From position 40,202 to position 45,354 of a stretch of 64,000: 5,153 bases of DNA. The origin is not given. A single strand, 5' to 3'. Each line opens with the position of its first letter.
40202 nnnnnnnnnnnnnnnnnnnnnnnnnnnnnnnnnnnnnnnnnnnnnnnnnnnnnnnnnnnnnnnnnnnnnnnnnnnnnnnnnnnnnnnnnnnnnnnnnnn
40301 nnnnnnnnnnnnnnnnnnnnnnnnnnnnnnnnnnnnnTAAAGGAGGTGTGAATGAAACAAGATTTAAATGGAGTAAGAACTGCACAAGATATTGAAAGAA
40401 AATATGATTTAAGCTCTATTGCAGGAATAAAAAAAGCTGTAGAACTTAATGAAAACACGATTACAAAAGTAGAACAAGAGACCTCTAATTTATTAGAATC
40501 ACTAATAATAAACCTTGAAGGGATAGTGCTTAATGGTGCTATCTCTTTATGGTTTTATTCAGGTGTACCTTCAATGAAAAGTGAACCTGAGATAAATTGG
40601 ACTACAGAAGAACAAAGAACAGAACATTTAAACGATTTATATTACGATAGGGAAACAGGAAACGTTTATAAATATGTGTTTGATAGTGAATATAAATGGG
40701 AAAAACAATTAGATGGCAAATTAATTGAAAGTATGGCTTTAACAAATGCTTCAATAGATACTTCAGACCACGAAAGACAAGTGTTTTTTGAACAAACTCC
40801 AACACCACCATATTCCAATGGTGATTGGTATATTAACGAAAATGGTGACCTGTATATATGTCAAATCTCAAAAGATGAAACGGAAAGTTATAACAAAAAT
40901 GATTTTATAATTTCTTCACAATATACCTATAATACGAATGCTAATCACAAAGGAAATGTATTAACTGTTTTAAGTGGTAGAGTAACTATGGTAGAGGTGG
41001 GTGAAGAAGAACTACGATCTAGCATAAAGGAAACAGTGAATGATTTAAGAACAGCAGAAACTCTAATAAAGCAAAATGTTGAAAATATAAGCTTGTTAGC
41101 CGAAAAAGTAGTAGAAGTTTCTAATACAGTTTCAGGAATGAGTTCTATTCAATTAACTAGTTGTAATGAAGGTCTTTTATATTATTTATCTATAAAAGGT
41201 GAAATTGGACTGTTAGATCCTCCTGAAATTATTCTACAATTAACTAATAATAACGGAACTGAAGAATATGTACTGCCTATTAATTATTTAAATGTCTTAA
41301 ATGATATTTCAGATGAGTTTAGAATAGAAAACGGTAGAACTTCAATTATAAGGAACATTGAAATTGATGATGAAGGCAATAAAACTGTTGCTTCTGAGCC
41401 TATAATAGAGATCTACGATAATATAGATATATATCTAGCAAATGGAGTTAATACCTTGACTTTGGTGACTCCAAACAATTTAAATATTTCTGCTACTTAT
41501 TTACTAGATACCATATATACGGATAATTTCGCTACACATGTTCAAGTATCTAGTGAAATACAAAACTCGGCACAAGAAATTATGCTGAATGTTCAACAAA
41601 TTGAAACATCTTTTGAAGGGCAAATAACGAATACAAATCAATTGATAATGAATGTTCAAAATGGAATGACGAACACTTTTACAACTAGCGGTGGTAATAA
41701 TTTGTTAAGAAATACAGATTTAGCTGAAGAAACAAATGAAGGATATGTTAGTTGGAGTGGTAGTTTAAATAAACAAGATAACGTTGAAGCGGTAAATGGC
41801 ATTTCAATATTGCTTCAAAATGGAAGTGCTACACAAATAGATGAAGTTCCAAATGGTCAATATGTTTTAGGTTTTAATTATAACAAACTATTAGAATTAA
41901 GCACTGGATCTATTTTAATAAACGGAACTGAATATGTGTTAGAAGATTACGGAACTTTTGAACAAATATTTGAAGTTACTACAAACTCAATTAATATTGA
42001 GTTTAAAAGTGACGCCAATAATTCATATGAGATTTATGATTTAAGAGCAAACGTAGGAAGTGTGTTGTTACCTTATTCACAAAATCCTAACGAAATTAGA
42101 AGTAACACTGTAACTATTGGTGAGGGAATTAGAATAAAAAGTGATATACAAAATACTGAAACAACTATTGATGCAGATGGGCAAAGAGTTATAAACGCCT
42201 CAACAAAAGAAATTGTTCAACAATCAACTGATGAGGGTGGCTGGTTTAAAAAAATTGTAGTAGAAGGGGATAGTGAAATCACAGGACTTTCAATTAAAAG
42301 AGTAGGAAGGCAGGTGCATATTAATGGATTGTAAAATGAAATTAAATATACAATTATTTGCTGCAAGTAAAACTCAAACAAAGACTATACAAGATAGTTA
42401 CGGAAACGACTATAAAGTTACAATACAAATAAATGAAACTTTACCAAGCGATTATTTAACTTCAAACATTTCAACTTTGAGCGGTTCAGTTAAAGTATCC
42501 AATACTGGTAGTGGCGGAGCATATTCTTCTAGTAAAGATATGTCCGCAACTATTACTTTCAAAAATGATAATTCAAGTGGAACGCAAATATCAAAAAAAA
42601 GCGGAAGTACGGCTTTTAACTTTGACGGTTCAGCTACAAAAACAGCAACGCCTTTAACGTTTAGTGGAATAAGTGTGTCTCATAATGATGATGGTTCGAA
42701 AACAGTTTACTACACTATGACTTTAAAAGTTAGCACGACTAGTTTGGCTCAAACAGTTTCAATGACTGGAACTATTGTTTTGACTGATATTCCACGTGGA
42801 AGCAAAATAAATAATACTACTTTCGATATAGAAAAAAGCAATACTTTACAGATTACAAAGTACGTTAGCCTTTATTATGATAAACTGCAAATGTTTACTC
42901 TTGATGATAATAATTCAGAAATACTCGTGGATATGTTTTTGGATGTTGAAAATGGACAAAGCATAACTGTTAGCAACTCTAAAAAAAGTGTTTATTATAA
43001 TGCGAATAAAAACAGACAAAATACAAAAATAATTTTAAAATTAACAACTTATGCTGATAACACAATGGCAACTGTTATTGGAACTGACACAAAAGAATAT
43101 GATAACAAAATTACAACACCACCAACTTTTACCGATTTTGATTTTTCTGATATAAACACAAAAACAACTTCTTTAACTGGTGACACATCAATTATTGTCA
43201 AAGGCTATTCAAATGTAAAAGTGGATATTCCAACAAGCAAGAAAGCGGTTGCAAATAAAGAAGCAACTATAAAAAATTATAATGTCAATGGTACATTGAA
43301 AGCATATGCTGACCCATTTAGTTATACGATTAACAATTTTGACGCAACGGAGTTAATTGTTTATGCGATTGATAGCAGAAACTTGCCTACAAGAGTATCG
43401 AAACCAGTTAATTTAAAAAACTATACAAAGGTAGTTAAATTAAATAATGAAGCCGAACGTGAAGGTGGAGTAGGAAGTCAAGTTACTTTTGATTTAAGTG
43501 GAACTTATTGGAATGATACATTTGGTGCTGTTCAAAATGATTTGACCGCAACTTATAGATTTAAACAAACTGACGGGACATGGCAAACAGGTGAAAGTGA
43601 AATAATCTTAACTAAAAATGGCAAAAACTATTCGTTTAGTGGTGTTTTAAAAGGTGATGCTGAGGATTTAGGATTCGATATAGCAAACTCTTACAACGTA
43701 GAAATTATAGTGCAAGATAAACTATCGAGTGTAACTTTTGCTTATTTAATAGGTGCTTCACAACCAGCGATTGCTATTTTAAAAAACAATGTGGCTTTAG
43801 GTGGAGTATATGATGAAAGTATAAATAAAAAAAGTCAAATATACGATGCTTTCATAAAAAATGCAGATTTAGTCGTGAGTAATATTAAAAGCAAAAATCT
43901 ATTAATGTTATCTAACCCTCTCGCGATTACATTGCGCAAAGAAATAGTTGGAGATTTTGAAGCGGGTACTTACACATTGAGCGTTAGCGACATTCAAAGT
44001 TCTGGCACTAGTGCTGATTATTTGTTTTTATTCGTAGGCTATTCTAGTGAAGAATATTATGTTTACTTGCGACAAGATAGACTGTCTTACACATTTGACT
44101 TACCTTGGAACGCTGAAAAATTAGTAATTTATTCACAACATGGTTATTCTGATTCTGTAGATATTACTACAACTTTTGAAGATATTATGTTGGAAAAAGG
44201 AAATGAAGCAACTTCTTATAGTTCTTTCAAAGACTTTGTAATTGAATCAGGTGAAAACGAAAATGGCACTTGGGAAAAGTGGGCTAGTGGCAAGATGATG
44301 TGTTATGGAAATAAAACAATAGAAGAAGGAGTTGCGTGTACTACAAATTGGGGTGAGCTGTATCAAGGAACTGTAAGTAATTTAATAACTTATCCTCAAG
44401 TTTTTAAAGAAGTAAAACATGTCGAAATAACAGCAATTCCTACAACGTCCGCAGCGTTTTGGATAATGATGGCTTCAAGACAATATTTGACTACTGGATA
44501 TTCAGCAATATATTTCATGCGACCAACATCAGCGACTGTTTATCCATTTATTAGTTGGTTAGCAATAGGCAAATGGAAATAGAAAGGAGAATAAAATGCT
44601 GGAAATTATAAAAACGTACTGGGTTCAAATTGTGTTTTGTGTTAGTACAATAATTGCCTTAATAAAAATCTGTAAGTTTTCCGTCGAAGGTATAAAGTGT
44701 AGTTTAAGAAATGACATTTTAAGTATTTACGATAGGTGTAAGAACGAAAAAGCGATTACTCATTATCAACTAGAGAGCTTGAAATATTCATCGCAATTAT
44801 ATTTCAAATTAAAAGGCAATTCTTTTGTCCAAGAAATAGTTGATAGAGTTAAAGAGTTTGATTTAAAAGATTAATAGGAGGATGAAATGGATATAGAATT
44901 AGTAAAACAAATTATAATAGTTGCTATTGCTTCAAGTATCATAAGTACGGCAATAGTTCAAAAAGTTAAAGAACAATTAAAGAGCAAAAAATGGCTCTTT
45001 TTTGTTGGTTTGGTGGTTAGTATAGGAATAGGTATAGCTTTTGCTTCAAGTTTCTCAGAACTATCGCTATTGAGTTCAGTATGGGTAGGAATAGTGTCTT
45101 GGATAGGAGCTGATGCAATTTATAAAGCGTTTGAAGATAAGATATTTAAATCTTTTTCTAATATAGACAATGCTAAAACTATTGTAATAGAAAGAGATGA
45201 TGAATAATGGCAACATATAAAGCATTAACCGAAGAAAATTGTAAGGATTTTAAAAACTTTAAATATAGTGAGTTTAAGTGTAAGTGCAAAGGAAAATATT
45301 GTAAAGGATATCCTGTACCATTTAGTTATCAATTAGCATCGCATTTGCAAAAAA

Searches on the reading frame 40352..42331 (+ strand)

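Call 5: search_protein_families(library=phrogs, proteins=[window:40352-42331:+], max_evalue=0.001)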
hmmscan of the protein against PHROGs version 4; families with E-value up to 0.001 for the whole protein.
window:40352-42331:+ (660 aa): 3 families
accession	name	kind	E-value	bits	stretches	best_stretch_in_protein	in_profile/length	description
phrog_21973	-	tail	5e-27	93.9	1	24-246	680-897/3605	tail protein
phrog_16381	-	unknown function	7.2e-24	83.8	1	54-199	1562-1713/2681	-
phrog_38044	-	unknown function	4.2e-17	61.4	1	52-239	1158-1352/3576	-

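Call 6: search_protein_families(library=pfam, proteins=[window:40352-42331:+], max_evalue=0.01)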
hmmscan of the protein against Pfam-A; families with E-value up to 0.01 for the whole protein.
window:40352-42331:+ (660 aa): 0 families

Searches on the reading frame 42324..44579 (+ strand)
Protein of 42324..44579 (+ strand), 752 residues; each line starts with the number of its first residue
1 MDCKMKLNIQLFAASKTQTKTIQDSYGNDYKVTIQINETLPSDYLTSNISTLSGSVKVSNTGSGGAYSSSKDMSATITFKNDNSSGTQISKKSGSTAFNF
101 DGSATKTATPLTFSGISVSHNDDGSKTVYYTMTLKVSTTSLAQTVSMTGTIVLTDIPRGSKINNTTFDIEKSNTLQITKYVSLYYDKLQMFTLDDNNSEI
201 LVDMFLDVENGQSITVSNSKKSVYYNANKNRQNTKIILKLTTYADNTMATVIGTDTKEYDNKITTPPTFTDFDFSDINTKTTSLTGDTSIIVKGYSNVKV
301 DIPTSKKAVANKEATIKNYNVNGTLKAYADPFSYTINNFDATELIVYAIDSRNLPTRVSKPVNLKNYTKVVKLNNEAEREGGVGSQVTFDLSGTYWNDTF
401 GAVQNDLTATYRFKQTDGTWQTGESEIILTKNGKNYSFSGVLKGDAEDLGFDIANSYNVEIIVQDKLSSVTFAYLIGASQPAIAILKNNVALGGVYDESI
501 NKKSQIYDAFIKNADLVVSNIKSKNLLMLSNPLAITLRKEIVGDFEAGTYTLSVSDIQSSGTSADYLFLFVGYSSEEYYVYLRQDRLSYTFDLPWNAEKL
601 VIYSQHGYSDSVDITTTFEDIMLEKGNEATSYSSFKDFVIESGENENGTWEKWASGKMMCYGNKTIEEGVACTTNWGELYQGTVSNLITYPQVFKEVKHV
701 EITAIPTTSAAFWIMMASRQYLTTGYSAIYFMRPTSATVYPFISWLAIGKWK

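Call 5: search_protein_families(library=phrogs, proteins=[window:42324-44579:+], max_evalue=0.001)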
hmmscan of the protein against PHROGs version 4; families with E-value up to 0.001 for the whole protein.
window:42324-44579:+ (752 aa): 3 families
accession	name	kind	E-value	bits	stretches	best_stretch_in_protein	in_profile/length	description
phrog_372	-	tail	4.8e-46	158.8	1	29-703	12-629/743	tail protein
phrog_2712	-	tail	5.4e-10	39.3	1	636-752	587-699/700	tail fiber protein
phrog_18627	-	tail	8.9e-07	29.5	1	30-320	12-276/317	tail protein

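Call 6: search_protein_families(library=pfam, proteins=[window:42324-44579:+], max_evalue=0.01)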
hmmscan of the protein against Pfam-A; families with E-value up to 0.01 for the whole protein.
window:42324-44579:+ (752 aa): 0 families

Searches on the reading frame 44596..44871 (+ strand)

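Call 58: search_protein_families(library=phrogs, proteins=[window:44596-44871:+], max_evalue=0.001)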
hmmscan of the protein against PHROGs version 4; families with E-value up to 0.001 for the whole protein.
window:44596-44871:+ (92 aa): 1 family
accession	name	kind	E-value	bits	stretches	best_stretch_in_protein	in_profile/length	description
phrog_4105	-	unknown function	3.1e-05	25.2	1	27-89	35-97/103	-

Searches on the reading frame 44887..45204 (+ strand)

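Call 58: search_protein_families(library=phrogs, proteins=[window:44887-45204:+], max_evalue=0.001)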
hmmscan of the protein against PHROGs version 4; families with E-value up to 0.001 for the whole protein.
window:44887-45204:+ (106 aa): 2 families
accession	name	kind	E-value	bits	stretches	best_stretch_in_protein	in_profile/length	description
phrog_1299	-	lysis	1.7e-07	32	1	8-85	7-83/100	holin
phrog_1129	-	lysis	0.00076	20.5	1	7-82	9-80/86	holin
